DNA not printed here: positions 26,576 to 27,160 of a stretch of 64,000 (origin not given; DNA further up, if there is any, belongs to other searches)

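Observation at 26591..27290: A GIY-YIG nuclease cassette inserted between two copies of a terminator hairpin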

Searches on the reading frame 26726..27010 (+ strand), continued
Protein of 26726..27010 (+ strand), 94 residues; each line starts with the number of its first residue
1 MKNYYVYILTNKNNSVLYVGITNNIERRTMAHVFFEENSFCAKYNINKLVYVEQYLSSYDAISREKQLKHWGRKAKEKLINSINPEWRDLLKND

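Call 62: search_dna_similar(query=window:26726-27007:+, collection=plasmids, mode=protein, max_rows=30, max_evalue=1e-8)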
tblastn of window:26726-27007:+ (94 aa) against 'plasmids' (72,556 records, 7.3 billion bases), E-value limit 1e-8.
Records with a match: 32; places in all: 36; records where one place covers at least 80% of the query: 32.
Best place of each record, by identity: <60% 32.
By first word of the organism name: Rhizobium 9; Sphingobium 6; Sinorhizobium 4; Shinella 4; Neisseria 2; Planktothrix 1; Spirosoma 1; Azospirillum 1; Neorhizobium 1; Photobacterium 1; and 2 more.
By predicted mobility (MOB-suite, as given by PLSDB): non-mobilizable 31; conjugative 1.
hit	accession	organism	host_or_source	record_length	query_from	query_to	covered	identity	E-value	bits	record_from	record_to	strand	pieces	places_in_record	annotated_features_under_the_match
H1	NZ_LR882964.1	Planktothrix agardhii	-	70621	1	94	100%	51.1%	9e-20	89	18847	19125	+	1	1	GIY-YIG nuclease family protein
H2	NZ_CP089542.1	Spirosoma oryzicola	Single cell,Surface layer of rice grains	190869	3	90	94%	45.6%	2e-17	82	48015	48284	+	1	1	GIY-YIG nuclease family protein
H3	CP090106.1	Sinorhizobium meliloti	Medicago,Cell culture,Plant nodule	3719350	5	90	91%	46.5%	7e-18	83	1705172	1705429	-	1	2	GIY-YIG nuclease family protein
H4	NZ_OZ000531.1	Shinella sp. WSC3-e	-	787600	5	90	91%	46.5%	1e-17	83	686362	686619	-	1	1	GIY-YIG nuclease family protein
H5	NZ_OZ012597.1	Shinella sp. WSD5-1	-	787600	5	90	91%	46.5%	1e-17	83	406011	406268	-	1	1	GIY-YIG nuclease family protein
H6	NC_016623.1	Azospirillum lipoferum 4B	-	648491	2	90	95%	44.9%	2e-18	85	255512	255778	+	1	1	GIY-YIG nuclease family protein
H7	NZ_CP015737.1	Shinella sp. HZN7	-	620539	5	90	91%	45.3%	5e-16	78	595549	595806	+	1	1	GIY-YIG nuclease family protein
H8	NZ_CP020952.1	Rhizobium sp. CIAT894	-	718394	5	90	91%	44.2%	5e-16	78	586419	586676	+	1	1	GIY-YIG nuclease family protein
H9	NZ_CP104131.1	Sinorhizobium sp. K101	Phaseolus vulgaris,cell ...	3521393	5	90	91%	43.0%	8e-17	81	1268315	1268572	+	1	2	none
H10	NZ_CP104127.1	Sinorhizobium sp. M103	Phaseolus vulgaris,cell ...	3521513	5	90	91%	43.0%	8e-17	81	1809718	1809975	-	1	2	none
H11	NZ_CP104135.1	Sinorhizobium sp. C101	Phaseolus vulgaris,cell ...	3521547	5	90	91%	43.0%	8e-17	81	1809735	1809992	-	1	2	none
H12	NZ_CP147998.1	Neorhizobium sp. EC2-8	-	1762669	5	90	91%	43.0%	2e-15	76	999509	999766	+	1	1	record has no annotation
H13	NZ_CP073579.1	Photobacterium sp. GJ3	-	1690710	6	91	91%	43.0%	9e-14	72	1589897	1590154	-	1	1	record has no annotation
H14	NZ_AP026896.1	Aeromonas caviae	Microbe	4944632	5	90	91%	41.9%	4e-16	78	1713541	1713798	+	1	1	none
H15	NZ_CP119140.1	Neisseria gonorrhoeae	Homo sapiens,whole organism,blood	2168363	2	90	95%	39.8%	2e-12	68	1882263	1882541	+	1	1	none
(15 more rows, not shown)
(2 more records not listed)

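Call 63: get_annotated_region(hit=H15, flank=1200)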
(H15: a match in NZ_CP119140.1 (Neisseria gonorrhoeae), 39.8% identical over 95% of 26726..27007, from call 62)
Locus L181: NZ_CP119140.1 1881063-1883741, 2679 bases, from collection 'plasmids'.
description: Neisseria gonorrhoeae strain 2022NG-0076 plasmid p2022NG-0076_1, complete sequence
organism: Neisseria gonorrhoeae (NCBI taxid 485)
taxonomy: Bacteria; Pseudomonadota; Betaproteobacteria; Neisseriales; Neisseriaceae; Neisseria; Neisseria gonorrhoeae
host: -; source: Homo sapiens,whole organism,blood; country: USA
typing (MOB-suite, as given by PLSDB): non-mobilizable
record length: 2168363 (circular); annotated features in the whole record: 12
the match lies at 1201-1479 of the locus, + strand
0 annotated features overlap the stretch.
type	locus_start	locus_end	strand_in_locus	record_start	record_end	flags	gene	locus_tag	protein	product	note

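Call 97: get_annotated_region(hit=H8, flank=1500)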
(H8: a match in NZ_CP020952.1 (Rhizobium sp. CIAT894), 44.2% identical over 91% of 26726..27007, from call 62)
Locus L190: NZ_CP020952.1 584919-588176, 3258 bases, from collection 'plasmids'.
description: Rhizobium sp. CIAT894 plasmid pRheCIAT894e, complete sequence
organism: Rhizobium sp. CIAT894 (NCBI taxid 2020312)
taxonomy: Bacteria; Pseudomonadota; Alphaproteobacteria; Hyphomicrobiales; Rhizobiaceae; Rhizobium; Rhizobium sp. CIAT894
host: -; source: -; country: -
typing (MOB-suite, as given by PLSDB): non-mobilizable
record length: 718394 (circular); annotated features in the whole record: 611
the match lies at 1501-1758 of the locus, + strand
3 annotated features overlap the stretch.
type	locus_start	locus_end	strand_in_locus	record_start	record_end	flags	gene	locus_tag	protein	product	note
CDS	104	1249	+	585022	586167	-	-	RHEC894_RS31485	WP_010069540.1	IS4 family transposase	-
CDS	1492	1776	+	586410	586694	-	-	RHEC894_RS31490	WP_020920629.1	GIY-YIG nuclease family protein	-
CDS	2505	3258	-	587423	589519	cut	-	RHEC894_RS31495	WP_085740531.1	carboxy terminal-processing peptidase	-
